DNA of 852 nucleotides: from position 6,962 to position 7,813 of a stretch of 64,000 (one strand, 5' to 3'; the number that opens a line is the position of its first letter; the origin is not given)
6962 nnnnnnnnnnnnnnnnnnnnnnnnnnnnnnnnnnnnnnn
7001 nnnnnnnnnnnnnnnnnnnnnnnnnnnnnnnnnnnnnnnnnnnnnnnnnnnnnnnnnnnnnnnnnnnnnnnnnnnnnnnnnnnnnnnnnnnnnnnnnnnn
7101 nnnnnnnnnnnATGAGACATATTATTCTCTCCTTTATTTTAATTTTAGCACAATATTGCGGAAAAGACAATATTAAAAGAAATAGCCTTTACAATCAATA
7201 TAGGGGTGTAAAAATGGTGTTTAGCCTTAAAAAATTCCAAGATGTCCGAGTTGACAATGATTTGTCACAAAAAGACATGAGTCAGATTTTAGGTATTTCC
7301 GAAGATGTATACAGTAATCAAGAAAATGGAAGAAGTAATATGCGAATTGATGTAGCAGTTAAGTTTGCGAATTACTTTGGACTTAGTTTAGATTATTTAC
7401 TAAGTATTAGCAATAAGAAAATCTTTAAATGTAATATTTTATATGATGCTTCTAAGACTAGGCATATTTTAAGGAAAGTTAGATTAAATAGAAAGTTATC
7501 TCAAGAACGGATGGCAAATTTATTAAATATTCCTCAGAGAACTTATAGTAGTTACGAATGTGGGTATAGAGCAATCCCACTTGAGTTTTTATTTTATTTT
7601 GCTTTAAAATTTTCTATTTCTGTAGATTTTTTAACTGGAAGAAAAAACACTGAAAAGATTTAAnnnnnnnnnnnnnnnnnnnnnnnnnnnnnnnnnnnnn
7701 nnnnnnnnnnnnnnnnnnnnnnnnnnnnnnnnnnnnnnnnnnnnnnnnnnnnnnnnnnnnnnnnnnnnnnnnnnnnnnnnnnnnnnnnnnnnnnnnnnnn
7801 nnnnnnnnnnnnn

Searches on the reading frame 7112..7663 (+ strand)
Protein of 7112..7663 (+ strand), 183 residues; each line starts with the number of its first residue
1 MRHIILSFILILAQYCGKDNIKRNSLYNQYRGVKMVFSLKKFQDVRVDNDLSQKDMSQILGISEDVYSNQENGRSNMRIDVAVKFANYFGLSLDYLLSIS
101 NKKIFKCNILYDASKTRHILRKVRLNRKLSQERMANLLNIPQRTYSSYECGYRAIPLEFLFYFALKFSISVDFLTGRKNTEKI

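Call 7: search_protein_families(library=pfam, proteins=[window:7112-7663:+], max_evalue=0.1)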
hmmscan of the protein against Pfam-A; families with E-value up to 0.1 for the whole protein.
window:7112-7663:+ (183 aa): 12 families
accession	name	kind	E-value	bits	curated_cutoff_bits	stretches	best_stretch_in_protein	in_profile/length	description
PF01381.28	HTH_3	-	3.3e-19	69.1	23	2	45-96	4-55/55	Helix-turn-helix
PF12844.13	HTH_19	-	3.7e-14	52.8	30.2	2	43-98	5-60/64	Helix-turn-helix domain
PF13560.12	HTH_31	-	1.8e-09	38.2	27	2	46-93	10-58/64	Helix-turn-helix domain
PF20432.4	Xre-like-HTH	-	1.8e-06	28.6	25.8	0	128-146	23-41/63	Antitoxin Xre-like helix-turn-helix domain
PF13443.12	HTH_26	-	1.8e-05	25.3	22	1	46-98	6-59/63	Cro/C1-type HTH DNA-binding domain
PF13744.12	HTH_37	-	0.00048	20.3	27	0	43-86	24-68/80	Helix-turn-helix domain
PF13413.12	HTH_25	-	0.00065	19.9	24.6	1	119-144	1-26/62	Helix-turn-helix domain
PF15731.11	MqsA_antitoxin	-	0.0019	18.8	30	0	40-79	72-111/131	Antitoxin component of bacterial toxin-antitoxin system, MqsA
PF07022.19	Phage_CI_repr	-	0.0035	18.1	22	0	53-97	15-58/65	Bacteriophage CI repressor helix-turn-helix domain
PF13545.12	HTH_Crp_2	-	0.0081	16.5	27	0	122-145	16-39/70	Crp-like helix-turn-helix domain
PF04545.22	Sigma70_r4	-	0.02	14.8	24.1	0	115-144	8-36/50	Sigma-70, region 4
PF08667.16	BetR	-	0.04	14.5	21.6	1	55-103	27-75/148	BetR domain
